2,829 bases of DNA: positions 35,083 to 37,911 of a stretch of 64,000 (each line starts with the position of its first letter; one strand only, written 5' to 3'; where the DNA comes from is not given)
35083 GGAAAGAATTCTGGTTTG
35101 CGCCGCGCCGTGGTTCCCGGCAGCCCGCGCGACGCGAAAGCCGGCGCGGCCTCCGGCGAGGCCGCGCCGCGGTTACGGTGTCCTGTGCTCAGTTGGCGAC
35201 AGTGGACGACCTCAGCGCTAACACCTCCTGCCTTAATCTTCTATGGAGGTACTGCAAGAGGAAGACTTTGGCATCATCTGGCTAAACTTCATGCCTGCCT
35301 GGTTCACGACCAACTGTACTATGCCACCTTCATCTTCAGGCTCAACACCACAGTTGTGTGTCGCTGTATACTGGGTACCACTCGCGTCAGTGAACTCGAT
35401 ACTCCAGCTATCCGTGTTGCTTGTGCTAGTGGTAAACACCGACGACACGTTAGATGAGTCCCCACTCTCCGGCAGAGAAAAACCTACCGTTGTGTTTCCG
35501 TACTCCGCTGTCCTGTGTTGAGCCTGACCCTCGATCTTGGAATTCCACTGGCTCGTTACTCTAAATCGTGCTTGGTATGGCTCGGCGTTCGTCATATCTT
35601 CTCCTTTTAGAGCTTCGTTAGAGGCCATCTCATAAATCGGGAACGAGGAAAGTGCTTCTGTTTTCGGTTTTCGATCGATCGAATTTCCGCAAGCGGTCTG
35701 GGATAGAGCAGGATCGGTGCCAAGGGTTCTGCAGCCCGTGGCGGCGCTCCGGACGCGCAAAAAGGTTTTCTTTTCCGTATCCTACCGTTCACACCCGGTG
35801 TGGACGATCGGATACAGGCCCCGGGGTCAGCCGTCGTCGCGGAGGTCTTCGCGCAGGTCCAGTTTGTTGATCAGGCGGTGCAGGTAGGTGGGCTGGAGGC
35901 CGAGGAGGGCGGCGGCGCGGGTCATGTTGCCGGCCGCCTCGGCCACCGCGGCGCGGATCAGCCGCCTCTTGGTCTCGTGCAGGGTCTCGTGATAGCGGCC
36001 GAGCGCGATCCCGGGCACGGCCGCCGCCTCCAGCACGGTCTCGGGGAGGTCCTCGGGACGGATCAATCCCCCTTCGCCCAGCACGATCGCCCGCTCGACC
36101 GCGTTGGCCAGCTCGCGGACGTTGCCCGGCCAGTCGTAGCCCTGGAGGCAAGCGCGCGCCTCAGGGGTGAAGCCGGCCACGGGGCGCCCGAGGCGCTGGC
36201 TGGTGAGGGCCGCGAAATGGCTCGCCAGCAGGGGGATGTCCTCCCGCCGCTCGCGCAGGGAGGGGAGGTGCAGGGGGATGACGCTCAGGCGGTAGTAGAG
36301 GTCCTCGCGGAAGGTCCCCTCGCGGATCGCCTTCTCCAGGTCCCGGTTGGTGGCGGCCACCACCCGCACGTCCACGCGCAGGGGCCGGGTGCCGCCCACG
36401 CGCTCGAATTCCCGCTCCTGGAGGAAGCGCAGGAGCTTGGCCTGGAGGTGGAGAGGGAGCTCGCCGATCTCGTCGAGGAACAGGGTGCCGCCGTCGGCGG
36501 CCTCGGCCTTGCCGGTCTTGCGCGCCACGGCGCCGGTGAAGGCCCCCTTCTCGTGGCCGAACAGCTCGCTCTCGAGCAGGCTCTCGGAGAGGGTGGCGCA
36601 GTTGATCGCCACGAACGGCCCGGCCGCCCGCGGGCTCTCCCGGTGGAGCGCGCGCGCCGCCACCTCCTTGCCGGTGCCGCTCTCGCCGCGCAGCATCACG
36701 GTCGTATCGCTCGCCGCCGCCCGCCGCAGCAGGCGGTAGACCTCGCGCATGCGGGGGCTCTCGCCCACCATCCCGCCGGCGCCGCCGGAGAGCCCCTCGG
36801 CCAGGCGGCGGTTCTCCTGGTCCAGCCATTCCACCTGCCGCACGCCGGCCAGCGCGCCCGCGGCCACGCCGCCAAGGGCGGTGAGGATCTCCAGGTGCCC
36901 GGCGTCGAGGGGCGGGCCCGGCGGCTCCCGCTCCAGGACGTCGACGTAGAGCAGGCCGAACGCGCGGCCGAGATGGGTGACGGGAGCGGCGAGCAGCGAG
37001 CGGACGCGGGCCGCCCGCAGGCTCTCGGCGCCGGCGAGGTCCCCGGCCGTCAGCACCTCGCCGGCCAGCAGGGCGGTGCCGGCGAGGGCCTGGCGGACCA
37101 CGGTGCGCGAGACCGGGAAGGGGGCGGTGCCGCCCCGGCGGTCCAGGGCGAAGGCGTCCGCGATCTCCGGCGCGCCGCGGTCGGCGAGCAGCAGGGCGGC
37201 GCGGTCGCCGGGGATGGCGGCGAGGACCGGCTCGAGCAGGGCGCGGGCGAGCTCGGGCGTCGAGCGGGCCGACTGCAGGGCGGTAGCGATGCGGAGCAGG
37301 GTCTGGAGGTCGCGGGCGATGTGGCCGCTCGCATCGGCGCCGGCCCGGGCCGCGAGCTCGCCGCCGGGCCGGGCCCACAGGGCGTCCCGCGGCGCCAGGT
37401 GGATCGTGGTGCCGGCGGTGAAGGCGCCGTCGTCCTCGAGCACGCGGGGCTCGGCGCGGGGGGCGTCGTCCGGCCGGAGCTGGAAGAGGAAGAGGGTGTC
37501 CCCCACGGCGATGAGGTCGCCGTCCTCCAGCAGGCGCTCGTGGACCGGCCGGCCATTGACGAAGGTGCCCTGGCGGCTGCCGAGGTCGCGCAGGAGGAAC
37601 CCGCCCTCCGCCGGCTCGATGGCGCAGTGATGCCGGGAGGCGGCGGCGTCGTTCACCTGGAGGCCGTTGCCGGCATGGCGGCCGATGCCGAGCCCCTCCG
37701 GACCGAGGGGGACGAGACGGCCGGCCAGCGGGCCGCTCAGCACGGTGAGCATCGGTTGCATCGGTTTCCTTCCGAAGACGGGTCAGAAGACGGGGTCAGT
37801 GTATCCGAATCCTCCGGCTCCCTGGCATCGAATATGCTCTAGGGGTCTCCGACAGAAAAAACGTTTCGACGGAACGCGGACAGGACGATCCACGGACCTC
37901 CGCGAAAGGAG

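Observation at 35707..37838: FHA-GAF sigma-54 activator flanked on both sides by -24/-12 promoters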

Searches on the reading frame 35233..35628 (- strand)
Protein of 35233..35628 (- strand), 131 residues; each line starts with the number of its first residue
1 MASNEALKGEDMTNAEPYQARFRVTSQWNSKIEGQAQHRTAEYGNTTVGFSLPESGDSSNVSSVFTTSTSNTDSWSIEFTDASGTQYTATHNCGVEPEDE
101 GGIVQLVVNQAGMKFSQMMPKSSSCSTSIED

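Call 3: search_protein_families(library=pfam, proteins=[window:35233-35595:-])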
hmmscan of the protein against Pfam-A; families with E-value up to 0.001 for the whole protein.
window:35233-35595:- (120 aa): 0 families

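Call 38: search_protein_families(library=pfam, max_evalue=1, proteins=[window:35233-35628:-])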
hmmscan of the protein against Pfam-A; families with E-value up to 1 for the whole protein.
window:35233-35628:- (131 aa): 1 family
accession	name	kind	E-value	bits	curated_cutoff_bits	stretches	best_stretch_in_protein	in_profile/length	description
PF00553.25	CBM_2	-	0.18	12.6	24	0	58-90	31-62/101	Cellulose binding domain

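Call 51: find_homologous_proteins(query=window:35233-35628:-, max_evalue=0.01)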
Query window:35233-35628:- (131 aa): 3 proteins with E <= 0.01 among 13 candidates.
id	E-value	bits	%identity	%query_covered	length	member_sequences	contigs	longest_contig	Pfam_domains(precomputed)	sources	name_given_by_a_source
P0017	2.7e-72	258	100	92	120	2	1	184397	-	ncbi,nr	ncbi:MAG: hypothetical protein QOF89_5458 [Acidobacteriota bacterium]|nr:hypothetical protein [Acido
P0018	3.5e-64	232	83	100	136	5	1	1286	-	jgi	jgi:hypothetical protein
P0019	1.6e-56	208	83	88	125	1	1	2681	-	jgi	-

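Call 54: find_encoding_contigs(protein=P0018, flank=3000, max_places=2)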
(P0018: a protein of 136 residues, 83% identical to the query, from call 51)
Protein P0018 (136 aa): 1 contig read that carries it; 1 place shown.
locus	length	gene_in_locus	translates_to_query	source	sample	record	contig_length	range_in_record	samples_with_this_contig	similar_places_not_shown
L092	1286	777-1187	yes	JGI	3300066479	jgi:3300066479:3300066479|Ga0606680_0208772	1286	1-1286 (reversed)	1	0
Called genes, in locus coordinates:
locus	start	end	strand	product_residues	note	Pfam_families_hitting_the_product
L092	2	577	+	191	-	?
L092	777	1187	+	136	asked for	-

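Call 55: find_encoding_contigs(protein=P0019, flank=3000, max_places=2)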
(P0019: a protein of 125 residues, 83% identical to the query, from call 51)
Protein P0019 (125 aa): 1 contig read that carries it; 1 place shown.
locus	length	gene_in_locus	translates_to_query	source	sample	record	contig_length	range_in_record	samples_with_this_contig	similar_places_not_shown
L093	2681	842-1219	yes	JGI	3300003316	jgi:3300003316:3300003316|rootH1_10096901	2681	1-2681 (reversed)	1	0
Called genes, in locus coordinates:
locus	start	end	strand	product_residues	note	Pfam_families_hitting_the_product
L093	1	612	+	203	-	?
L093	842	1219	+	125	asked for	-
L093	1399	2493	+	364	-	PF01764:Lipase_3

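Call 59: predict_structure(alignment_id=A4)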
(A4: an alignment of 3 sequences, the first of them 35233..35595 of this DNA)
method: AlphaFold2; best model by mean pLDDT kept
length: 120 residues; sequences in the alignment: 3
mean_pLDDT: 56.6   pTM: 0.44
mean pLDDT of the five models: 56.6, 48.3, 42.6, 39.8, 39.7
residues with pLDDT >= 90: 0; 70-90: 2; 50-70: 94; < 50: 24
segments of 3 or more residues with pLDDT < 50: 1-6, 85-91, 109-112
pLDDT, mean of each block of 10 residues (from residue 1): 45 62 64 62 57 52 64 68 48 54 49 55
secondary structure, 60 per line:
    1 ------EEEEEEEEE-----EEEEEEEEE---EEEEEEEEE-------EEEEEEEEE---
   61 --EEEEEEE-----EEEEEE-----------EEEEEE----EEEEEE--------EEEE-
elements in order: E7-15 E21-29 E33-41 E49-57 E63-69 E75-80 E92-97 E102-107 E116-119

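Call 90: search_protein_families(library=padloc, max_evalue=0.01, proteins=[window:35233-35595:-])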
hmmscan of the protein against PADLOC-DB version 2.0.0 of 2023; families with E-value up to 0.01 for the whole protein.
window:35233-35595:- (120 aa): 0 families

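Call 91: search_protein_families(library=ncbifam, max_evalue=0.001, proteins=[window:35233-35595:-])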
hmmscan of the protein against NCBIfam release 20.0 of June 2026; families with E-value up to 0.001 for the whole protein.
window:35233-35595:- (120 aa): 0 families

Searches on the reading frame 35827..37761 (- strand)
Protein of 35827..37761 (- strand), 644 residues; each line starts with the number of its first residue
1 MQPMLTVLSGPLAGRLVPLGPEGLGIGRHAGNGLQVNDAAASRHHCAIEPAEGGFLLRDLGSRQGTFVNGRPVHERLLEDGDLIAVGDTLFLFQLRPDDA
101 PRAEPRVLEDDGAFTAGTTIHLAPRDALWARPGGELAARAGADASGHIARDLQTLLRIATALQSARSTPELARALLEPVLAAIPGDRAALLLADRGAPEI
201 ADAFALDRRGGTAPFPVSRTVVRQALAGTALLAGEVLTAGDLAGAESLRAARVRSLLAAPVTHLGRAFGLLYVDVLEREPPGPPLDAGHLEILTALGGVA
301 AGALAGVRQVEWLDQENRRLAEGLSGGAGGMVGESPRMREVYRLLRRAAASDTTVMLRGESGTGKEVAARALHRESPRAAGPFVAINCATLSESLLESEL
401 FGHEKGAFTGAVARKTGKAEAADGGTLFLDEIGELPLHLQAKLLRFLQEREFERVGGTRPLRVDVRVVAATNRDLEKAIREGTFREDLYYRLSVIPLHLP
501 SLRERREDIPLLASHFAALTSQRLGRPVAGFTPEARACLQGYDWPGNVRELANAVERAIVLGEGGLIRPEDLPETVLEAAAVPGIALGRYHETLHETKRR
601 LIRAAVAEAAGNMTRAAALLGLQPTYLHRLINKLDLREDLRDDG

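Call 3: search_protein_families(library=pfam, proteins=[window:35827-37761:-])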
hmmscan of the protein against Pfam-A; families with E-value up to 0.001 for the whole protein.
window:35827-37761:- (644 aa): 12 families
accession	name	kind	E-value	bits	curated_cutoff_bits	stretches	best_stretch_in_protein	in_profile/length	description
PF00158.32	Sigma54_activat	-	1.6e-73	246.3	20.2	1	331-497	1-167/168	Sigma-54 interaction domain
PF25601.1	AAA_lid_14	-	5.2e-27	93.9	27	1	503-580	1-78/87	AAA+ ATPase lid domain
PF14532.12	Sigma54_activ_2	-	8.6e-21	75.1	25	1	332-502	1-138/138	Sigma-54 interaction domain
PF00498.31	FHA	-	3.8e-16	59.7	20.7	1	26-87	3-67/67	FHA domain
PF16697.10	Yop-YscD_cpl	-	2e-13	50.8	33.2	1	7-94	2-91/94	Inner membrane component of T3SS, cytoplasmic domain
PF13185.12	GAF_2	-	8.7e-07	29.7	28.6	1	166-304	2-135/136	GAF domain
PF07728.20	AAA_5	-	1.4e-06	28.8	22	1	355-473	2-123/139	AAA domain (dynein-related subfamily)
PF01590.32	GAF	-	1.9e-06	28.9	22.4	1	170-304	4-133/133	GAF domain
PF00004.35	AAA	-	4.5e-05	24.3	21.2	1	355-485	1-124/131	ATPase family associated with various cellular activities (AAA)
PF02954.25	HTH_8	-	6.7e-05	23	22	1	599-629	7-37/42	Bacterial regulatory protein, Fis family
PF13492.12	GAF_3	-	0.0002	22.2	27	1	170-304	4-127/129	GAF domain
PF13191.12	AAA_16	-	0.00023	22.1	32.6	1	336-448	7-128/167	AAA ATPase domain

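Call 11: find_related_loci(query=window:35827-37761:-, collection=genome_contigs, flank=6000)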
Query window:35827-37761:- (644 aa) in genome_contigs; peptide patterns used: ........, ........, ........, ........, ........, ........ (x = any residue, [..] = any of these).
600 stretches matched a pattern (row limit reached: there are more); 599 encode a relative of the query (tblastn E <= 1e-3); the best 80 are kept; 80 distinct loci.
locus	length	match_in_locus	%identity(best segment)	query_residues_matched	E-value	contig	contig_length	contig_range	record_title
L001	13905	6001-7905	50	5-641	0e+0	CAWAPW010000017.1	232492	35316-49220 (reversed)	MAG: Bryobacterales bacterium isolate MFD04434.bin.1.48 genome assembly, contig: contig_50584, whole genome shotgun sequ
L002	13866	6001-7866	46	3-641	2e-155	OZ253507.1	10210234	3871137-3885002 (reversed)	MAG: Candidatus Marinacidobacterales bacterium isolate be89a19c-e000-4bee-9fbc-49585ca06e7f genome assembly, chromosome:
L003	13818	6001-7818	41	3-637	2e-132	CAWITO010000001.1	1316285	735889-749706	MAG: uncultured Acidobacteriaceae bacterium isolate MFD09671.bin.1.43 genome assembly, contig: contig_10494, whole genom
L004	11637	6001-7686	56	5-642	8e-111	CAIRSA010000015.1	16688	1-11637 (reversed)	MAG: uncultured Acidobacteriia bacterium isolate Umea1_bin-0121 genome assembly, contig: bin-0121:015/588, whole genome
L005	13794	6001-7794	35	26-638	7e-107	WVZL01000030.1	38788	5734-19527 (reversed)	MAG: Candidatus Aminicenantes bacterium isolate CS4-C018 C_merged_R1_(paired)_contig_10417, whole genome shotgun sequenc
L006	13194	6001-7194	46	255-636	2e-95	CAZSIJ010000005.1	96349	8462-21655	MAG TPA_asm: uncultured Desulfobulbus sp. isolate binchicken_co2_65 genome assembly, contig: NODE_91_length_96349_cov_12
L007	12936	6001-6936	56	333-644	4e-95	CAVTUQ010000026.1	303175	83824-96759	MAG: uncultured delta proteobacterium isolate MFD04944.bin.4.678 genome assembly, contig: contig_38232, whole genome sho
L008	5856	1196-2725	35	136-636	3e-95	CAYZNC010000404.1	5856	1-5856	MAG TPA_asm: uncultured Bacteroidales bacterium isolate binchicken_co50_368 genome assembly, contig: NODE_19671_length_5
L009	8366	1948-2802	53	330-622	9e-95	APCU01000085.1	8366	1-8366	Candidatus Caldatribacterium saccharofermentans OP9-77CS F644_contig01281, whole genome shotgun sequence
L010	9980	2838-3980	43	252-637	3e-94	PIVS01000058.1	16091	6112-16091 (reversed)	MAG: Desulfobacteraceae bacterium isolate Glo_11 GloG15_CONTIG4317, whole genome shotgun sequence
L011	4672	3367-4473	45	255-620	2e-93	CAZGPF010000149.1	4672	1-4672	MAG TPA_asm: uncultured Desulfosarcinaceae bacterium isolate binchicken_co397_9 genome assembly, contig: NODE_1638_lengt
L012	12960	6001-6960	51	316-633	1e-92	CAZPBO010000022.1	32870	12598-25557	MAG TPA_asm: uncultured Planctomycetota bacterium isolate binchicken_co6_430 genome assembly, contig: NODE_998_length_32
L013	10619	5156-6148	50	304-636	1e-92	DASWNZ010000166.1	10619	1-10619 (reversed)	MAG TPA_asm: Longimicrobium sp. isolate SMAG_U3427 k141_533887, whole genome shotgun sequence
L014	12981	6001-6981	50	308-636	2e-92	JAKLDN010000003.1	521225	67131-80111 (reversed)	MAG: Spirochaetes bacterium isolate RA.bin110 RA.bin110_3, whole genome shotgun sequence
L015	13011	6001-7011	50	315-638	2e-92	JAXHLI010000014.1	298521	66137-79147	MAG: Desulfurivibrio sp. isolate Salar_de_Ascotan_soil_MAG_ASO12 contig_9101_polypolish, whole genome shotgun sequence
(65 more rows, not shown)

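Call 90: search_protein_families(library=padloc, max_evalue=0.01, proteins=[window:35827-37761:-])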
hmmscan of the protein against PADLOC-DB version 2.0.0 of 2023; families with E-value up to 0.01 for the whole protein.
window:35827-37761:- (644 aa): 3 families
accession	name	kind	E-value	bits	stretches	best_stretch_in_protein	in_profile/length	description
PDLC01995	RtcR_PspF2--CARF_AAA_HTH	-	3.4e-109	364.2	1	329-636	167-480/481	-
PDLC01993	RtcR--CARF_AAA_HTH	-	3.3e-54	182.2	1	344-572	196-432/523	-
PDLC01994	RtcR_PspF1--CARF_AAA_HTH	-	8.3e-50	168.2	1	334-631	163-465/468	-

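Call 91: search_protein_families(library=ncbifam, max_evalue=0.001, proteins=[window:35827-37761:-])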
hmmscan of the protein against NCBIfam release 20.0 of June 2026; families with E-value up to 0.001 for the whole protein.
window:35827-37761:- (644 aa): 33 families (the best 25 are shown)
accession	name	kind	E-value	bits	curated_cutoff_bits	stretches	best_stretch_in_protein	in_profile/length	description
TIGR01817.1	nifA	equivalog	2.3e-113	379.8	528.85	1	315-572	182-438/534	nif-specific transcriptional activator NifA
TIGR02915.1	PEP_resp_reg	equivalog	1.8e-112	376.4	502.6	1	310-636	119-444/445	PEP-CTERM-box response regulator transcription factor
NF008469.0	PRK11361.1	equivalog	2.9e-109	365.8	714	1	309-623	121-443/461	acetoacetate metabolism transcriptional regulator AtoC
TIGR01818.1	ntrC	equivalog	1.1e-106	357.4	558.6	1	315-576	120-381/463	nitrogen regulation protein NR(I)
NF003451.0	PRK05022.1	equivalog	5.3e-106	355.3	476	1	252-637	111-511/512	nitric oxide reductase transcriptional regulator NorR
NF041552.1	TF_PrdR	equivalog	1e-98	331.2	795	1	309-633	250-575/577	sigma-54 dependent transcriptional regulator PrdR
NF050807.1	TransRegFlbDCaul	equivalog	4.2e-97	325.9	750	1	330-623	119-427/454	sigma-54-dependent transcriptional regulator FlbD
NF038308.1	RNA_repair_RtcR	equivalog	4.6e-97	326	650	1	317-580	168-440/530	RNA repair transcriptional activator RtcR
NF007689.0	PRK10365.1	equivalog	7.6e-94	315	760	1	328-623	138-431/441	sigma-54-dependent response regulator transcription factor ZraR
NF041946.1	LuxO_transreg_Vib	equivalog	2.2e-89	300.4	800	1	328-578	132-382/463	quorum-sensing sigma-54 dependent transcriptional regulator LuxO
TIGR02329.1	propionate_PrpR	equivalog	2.7e-88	296.9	499.2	1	329-632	212-525/526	propionate catabolism operon regulatory protein PrpR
NF008176.1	PRK10923.1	equivalog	4.2e-88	296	620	1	315-580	125-389/469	nitrogen regulation protein NR(I)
NF011958.0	PRK15429.1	equivalog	2.9e-87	293.9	830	1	311-635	358-685/692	formate hydrogenlyase transcriptional activator FlhA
NF011695.0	PRK15115.1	equivalog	5.1e-87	292.5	763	1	331-637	137-439/445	two-component system response regulator GlrR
NF051870.1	NAssimRespRegNtrX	equivalog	5.8e-87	292.5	600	1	312-634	123-450/452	nitrogen assimilation response regulator NtrX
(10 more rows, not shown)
